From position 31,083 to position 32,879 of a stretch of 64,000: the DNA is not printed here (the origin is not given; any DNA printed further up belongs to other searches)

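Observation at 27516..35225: TonB-receptor-led operon with three consecutive 4-nt start/stop overlaps: periplasmic amidohydrolase, two alpha/beta hydrolases, fused monooxygenase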

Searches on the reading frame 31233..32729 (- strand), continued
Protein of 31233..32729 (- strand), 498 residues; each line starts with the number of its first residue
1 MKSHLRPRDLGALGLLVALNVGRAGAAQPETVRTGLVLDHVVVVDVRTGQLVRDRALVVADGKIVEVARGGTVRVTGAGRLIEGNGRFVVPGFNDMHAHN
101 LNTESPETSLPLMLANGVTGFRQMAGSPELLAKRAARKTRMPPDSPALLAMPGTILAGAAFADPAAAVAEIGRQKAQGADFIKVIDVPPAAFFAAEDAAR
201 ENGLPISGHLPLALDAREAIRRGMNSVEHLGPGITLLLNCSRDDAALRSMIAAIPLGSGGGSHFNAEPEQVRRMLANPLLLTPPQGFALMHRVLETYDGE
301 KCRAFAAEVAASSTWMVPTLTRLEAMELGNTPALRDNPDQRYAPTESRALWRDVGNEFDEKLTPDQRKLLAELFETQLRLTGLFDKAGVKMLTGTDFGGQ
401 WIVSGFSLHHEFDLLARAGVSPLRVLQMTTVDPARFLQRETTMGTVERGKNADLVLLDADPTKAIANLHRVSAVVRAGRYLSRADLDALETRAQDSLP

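Call 62: fold_search(model_id=the predicted structure, library=pdb)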
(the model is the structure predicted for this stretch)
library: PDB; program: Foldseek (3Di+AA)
matches with E <= 10: 1526; with E <= 0.001: 316
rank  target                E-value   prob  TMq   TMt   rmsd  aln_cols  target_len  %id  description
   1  6i5s                  3.6e-24  1.00  0.66  0.73   4.9       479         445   23  AH, Bottromycin amidohydrolase (released 2019-09-25)
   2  3mtw                  2.8e-22  1.00  0.57  0.69   6.1       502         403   17  Crystal structure of L-Lysine, L-Arginine carboxypeptidase Cc2672 from Caulobacter Crescentus CB15 complexed with N-meth (released 2010-07-28)
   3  9kov_A                8.4e-22  1.00  0.55  0.70   6.3       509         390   17  Crystal structure of an amidohydrolase mutant from Thermonema (released 2025-11-26)
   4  9kov_D                1.1e-21  1.00  0.53  0.70   6.8       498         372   17  Crystal structure of an amidohydrolase mutant from Thermonema (released 2025-11-26)
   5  9kov_E                1.7e-21  1.00  0.55  0.70   6.2       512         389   17  Crystal structure of an amidohydrolase mutant from Thermonema (released 2025-11-26)
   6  2p9b                  2.8e-21  1.00  0.57  0.69   9.3       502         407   20  Crystal structure of putative prolidase from Bifidobacterium longum (released 2007-04-03)
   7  2qs8_A                3.0e-21  1.00  0.57  0.69   6.5       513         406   16  Crystal structure of a Xaa-Pro dipeptidase with bound methionine in the active site (released 2007-08-21)
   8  9kov_C                3.3e-21  1.00  0.54  0.71   5.9       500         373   17  Crystal structure of an amidohydrolase mutant from Thermonema (released 2025-11-26)
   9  8ihs_A                3.3e-21  1.00  0.54  0.66   6.8       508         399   18  Cryo-EM structure of ochratoxin A-detoxifying amidohydrolase ADH3 in complex with ochratoxin A (released 2023-08-30)
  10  9kov_B                3.9e-21  1.00  0.54  0.71   6.1       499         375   17  Crystal structure of an amidohydrolase mutant from Thermonema (released 2025-11-26)
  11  2qs8_B                4.7e-21  1.00  0.58  0.70   6.2       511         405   17  Crystal structure of a Xaa-Pro dipeptidase with bound methionine in the active site (released 2007-08-21)
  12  3be7_C                4.7e-21  1.00  0.55  0.68   7.3       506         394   15  Crystal structure of Zn-dependent arginine carboxypeptidase (released 2007-11-27)
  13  8yag_A                9.0e-21  1.00  0.54  0.66   6.9       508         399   17  Cryo-electron microscopic structure of an amide hydrolase from Pseudoxanthomonas wuyuanensis (released 2024-10-09)
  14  9kov_H                1.1e-20  1.00  0.54  0.70   6.1       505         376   17  Crystal structure of an amidohydrolase mutant from Thermonema (released 2025-11-26)
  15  3be7_A                1.2e-20  1.00  0.57  0.70   6.7       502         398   15  Crystal structure of Zn-dependent arginine carboxypeptidase (released 2007-11-27)
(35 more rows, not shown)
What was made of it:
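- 31233..32729 (-): Periplasmic amidohydrolase (AH), 498 aa, binuclear-metal type. Foldseek top hits are bottromycin amidohydrolase, Cc2672, Xaa-Pro dipeptidases and ochratoxin amidohydrolases (call 62).
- Closest known: Ochratoxin A amidohydrolases. Same: These are the best structural matches (Foldseek E 1e-15 to 4e-24; call 62).
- Amidohydrolase fold relatives include ochratoxin-detoxifying enzymes (call 62).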

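Call 79: find_encoding_contigs(protein=P0231, flank=10000, max_places=1)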
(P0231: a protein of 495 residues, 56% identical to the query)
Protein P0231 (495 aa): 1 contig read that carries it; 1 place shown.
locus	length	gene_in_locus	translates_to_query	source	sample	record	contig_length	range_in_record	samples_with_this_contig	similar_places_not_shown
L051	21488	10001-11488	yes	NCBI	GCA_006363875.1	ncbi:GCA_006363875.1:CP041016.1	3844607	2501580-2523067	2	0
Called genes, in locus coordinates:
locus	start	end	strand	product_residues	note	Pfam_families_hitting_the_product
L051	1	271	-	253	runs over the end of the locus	PF00106:adh_short, PF08659:KR (faint), PF13561:adh_short_C2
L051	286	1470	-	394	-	PF00108:Thiolase_N, PF02803:Thiolase_C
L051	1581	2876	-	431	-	PF00364:Biotin_lipoyl, PF25984:BSH_YknX (faint), PF25997:BSH_YhbJ (faint), PF02817:E3_binding, PF00198:2-oxoacid_dh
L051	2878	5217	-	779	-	PF00456:Transketolase_N (weak), PF02779:Transket_pyr (weak), PF17831:PDH_E1_M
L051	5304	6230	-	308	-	PF05853:BKACE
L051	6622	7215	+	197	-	PF00903:Glyoxalase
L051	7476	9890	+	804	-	PF07715:Plug, PF00593:TonB_dep_Rec_b-barrel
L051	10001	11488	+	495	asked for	PF07969:Amidohydro_3, PF01979:Amidohydro_1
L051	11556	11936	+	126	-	PF13474:SnoaL_3 (weak), PF14534:DUF4440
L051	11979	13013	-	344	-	PF08240:ADH_N, PF00107:ADH_zinc_N, PF13602:ADH_zinc_N_2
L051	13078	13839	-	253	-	PF00106:adh_short, PF08659:KR (faint), PF13561:adh_short_C2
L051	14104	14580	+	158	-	PF14534:DUF4440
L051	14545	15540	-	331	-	PF00126:HTH_1, PF03466:LysR_substrate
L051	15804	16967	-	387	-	PF00108:Thiolase_N, PF08545:ACP_syn_III (weak), PF02803:Thiolase_C, PF22691:Thiolase_C_1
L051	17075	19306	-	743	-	PF07715:Plug, PF00593:TonB_dep_Rec_b-barrel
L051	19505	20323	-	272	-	PF00561:Abhydrolase_1, PF12146:Hydrolase_4, PF12697:Abhydrolase_6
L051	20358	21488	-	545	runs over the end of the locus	PF00890:FAD_binding_2 (faint), PF01266:DAO (weak), PF01494:FAD_binding_3, PF07992:Pyr_redox_2 (weak), PF21274:Rng_hyd_C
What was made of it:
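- The Sphingobium fuliginis locus also has a stand-alone DUF4440 gene next to the amidohydrolase (call 79).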

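Call 80: find_encoding_contigs(protein=P0142, flank=10000, max_places=1)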
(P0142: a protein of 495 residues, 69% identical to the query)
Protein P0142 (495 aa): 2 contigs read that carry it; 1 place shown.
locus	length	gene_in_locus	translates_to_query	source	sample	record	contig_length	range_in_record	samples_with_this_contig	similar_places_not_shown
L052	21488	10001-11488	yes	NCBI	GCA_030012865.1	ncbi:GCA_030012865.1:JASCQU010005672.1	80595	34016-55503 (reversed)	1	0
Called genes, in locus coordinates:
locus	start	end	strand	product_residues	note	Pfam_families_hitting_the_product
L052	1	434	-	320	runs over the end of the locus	PF13409:GST_N_2 (weak), PF13410:GST_C_2 (weak)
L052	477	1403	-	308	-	PF12146:Hydrolase_4 (weak), PF00561:Abhydrolase_1, PF12697:Abhydrolase_6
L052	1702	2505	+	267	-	PF07715:Plug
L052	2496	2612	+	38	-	-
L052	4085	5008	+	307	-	PF00126:HTH_1, PF03466:LysR_substrate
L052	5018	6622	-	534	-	PF01266:DAO (faint), PF01494:FAD_binding_3, PF07992:Pyr_redox_2 (weak), PF13450:NAD_binding_8 (weak), PF21274:Rng_hyd_C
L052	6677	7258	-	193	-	PF00903:Glyoxalase, PF18029:Glyoxalase_6 (weak)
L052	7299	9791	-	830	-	PF07715:Plug, PF00593:TonB_dep_Rec_b-barrel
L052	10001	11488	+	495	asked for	PF07969:Amidohydro_3, PF01979:Amidohydro_1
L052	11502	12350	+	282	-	PF12697:Abhydrolase_6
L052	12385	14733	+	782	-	PF00456:Transketolase_N (weak), PF17831:PDH_E1_M (weak), PF02779:Transket_pyr (weak)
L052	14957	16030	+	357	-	-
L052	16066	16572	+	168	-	PF13358:DDE_3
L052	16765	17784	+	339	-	PF13668:Ferritin_2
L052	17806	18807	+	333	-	PF13668:Ferritin_2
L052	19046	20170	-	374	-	-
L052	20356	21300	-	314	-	PF12852:Cupin_6, PF12833:HTH_18, PF00165:HTH_AraC (weak)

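Call 87: search_dna_similar(query=window:31233-32729:-, collection=plasmids, mode=protein, max_rows=15, max_evalue=1e-30)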
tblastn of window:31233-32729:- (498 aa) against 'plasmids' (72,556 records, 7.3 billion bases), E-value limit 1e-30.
Records with a match: 10; places in all: 10; records where one place covers at least 80% of the query: 8.
Best place of each record, by identity: <60% 10.
By first word of the organism name: Streptomyces 5; Burkholderia 3; Massilia 1; Cupriavidus 1.
By predicted mobility (MOB-suite, as given by PLSDB): non-mobilizable 5; mobilizable 5.
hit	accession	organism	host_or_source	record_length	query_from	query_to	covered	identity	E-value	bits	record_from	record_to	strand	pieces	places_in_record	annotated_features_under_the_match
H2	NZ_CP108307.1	Streptomyces sp. NBC_00015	-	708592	81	493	83%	43.8%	7e-89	305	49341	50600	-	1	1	amidohydrolase family protein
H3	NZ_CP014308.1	Burkholderia sp. PAMC 26561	single cell,lichen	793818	55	491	88%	38.8%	3e-78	274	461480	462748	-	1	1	amidohydrolase family protein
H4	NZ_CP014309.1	Burkholderia sp. PAMC 26561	single cell,lichen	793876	55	491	88%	38.8%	3e-78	274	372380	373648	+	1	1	amidohydrolase family protein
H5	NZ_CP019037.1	Massilia putida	Soil,wolfram mine tailing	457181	82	490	82%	41.4%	2e-78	274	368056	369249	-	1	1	amidohydrolase family protein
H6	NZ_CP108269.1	Streptomyces sp. NBC_00046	-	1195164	54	485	87%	31.9%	6e-38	155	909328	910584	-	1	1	record has no annotation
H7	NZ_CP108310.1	Streptomyces sp. NBC_00012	-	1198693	54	485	87%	31.9%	6e-38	155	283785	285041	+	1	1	record has no annotation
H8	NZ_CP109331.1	Streptomyces sp. NBC_01590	-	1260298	54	485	87%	31.9%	6e-38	155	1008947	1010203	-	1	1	record has no annotation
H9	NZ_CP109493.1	Streptomyces sp. NBC_01435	-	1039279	54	485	87%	31.5%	6e-37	152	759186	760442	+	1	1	record has no annotation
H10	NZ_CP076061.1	Cupriavidus sp. EM10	Pure-cultured cell,sewage water sludge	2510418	53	382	62%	35.2%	2e-34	173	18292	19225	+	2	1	none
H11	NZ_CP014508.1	Burkholderia sp. PAMC 28687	Usnea,single cell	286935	298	491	39%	42.4%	2e-33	142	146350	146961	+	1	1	amidohydrolase family protein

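Call 88: get_annotated_region(hit=H5, flank=12000)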
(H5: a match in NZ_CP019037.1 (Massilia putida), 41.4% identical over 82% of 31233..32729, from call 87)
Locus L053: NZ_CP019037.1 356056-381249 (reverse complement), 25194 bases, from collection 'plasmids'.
description: Massilia putida strain 6NM-7 plasmid unnamed2, complete sequence
organism: Massilia putida (NCBI taxid 1141883)
taxonomy: Bacteria; Pseudomonadota; Betaproteobacteria; Burkholderiales; Oxalobacteraceae; Massilia; Massilia putida
host: -; source: Soil,wolfram mine tailing; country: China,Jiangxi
typing (MOB-suite, as given by PLSDB): mobilizable; relaxase MOBP,MOBP
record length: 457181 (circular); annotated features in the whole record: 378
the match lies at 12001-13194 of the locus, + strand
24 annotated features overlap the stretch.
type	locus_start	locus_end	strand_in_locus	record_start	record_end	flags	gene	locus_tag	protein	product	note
CDS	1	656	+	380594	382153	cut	-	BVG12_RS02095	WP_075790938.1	methyl-accepting chemotaxis protein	GO:0007165 - signal transduction [Evidence IEA]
CDS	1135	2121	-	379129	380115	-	-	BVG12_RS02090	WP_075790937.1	hypothetical protein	-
CDS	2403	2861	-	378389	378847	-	-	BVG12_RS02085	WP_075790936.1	RES domain-containing protein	-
CDS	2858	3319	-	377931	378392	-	-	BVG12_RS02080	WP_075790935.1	antitoxin Xre/MbcA/ParS toxin-binding domain-containing protein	-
CDS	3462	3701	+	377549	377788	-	-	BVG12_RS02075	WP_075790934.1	hypothetical protein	-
CDS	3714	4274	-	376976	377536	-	-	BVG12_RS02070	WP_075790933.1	LuxR C-terminal-related transcriptional regulator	GO:0006355 - regulation of DNA-templated transcription [Evidence IEA]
CDS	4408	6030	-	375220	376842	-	-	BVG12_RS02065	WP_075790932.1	bifunctional 3-(3-hydroxy-phenyl)propionate/3-hydroxycinnamic acid hydroxylase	-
CDS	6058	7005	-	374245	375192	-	-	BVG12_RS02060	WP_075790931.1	VOC family protein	-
CDS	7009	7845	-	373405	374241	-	-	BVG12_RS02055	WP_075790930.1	fumarylacetoacetate hydrolase family protein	-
CDS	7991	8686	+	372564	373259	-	-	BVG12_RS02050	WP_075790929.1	TetR/AcrR family transcriptional regulator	GO:0006355 - regulation of DNA-templated transcription [Evidence IEA]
CDS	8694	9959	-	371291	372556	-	-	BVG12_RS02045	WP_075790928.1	MFS transporter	GO:0055085 - transmembrane transport [Evidence IEA]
CDS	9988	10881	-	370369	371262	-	-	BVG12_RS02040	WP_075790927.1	transporter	-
CDS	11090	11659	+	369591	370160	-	-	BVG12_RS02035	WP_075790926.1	nuclear transport factor 2 family protein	-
CDS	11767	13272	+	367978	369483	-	-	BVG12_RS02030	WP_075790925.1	amidohydrolase family protein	-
CDS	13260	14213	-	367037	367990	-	-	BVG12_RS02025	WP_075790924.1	sensor domain-containing diguanylate cyclase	GO:0007165 - signal transduction [Evidence IEA]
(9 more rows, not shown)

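Call 89: get_annotated_region(hit=H3, flank=12000)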
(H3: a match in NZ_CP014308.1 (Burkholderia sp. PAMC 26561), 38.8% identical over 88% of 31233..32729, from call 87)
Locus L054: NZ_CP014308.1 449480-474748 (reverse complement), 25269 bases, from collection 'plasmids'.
description: Burkholderia sp. PAMC 26561 plasmid unnamed1, complete sequence
organism: Burkholderia sp. PAMC 26561 (NCBI taxid 1795043)
taxonomy: Bacteria; Pseudomonadota; Betaproteobacteria; Burkholderiales; Burkholderiaceae; Burkholderia; Burkholderia sp. PAMC 26561
host: -; source: single cell,lichen; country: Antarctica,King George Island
typing (MOB-suite, as given by PLSDB): non-mobilizable
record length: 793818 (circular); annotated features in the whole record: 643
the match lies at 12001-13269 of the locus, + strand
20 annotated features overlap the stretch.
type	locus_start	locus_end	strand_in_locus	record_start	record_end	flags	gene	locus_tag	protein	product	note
CDS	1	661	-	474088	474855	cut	-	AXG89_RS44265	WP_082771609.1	helix-turn-helix transcriptional regulator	GO:0006355 - regulation of DNA-templated transcription [Evidence IEA]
CDS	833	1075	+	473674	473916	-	-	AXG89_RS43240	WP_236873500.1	hypothetical protein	-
CDS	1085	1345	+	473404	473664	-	-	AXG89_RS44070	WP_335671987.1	FAD-dependent oxidoreductase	-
CDS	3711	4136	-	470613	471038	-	-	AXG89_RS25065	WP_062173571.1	cupin domain-containing protein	-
CDS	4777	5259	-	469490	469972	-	-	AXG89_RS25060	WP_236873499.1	hypothetical protein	-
CDS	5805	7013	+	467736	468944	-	-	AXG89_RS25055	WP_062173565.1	acyl-CoA dehydrogenase family protein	-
CDS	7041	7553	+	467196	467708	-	-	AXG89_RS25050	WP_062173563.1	flavin reductase family protein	-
CDS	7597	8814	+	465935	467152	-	-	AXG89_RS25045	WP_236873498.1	amidohydrolase family protein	-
CDS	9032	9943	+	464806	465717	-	-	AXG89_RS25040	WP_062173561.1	amidohydrolase family protein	-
CDS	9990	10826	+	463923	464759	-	-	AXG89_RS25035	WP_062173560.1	fumarylacetoacetate hydrolase family protein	-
CDS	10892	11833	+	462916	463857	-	-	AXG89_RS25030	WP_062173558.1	VOC family protein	-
CDS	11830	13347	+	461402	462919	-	-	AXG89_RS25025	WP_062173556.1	amidohydrolase family protein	-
CDS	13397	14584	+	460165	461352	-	-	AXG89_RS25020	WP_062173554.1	porin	-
CDS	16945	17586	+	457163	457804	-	-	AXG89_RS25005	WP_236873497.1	transposase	GO:0006313 - DNA transposition [Evidence IEA]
CDS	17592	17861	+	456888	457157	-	-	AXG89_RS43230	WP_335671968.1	transposase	GO:0006313 - DNA transposition [Evidence IEA]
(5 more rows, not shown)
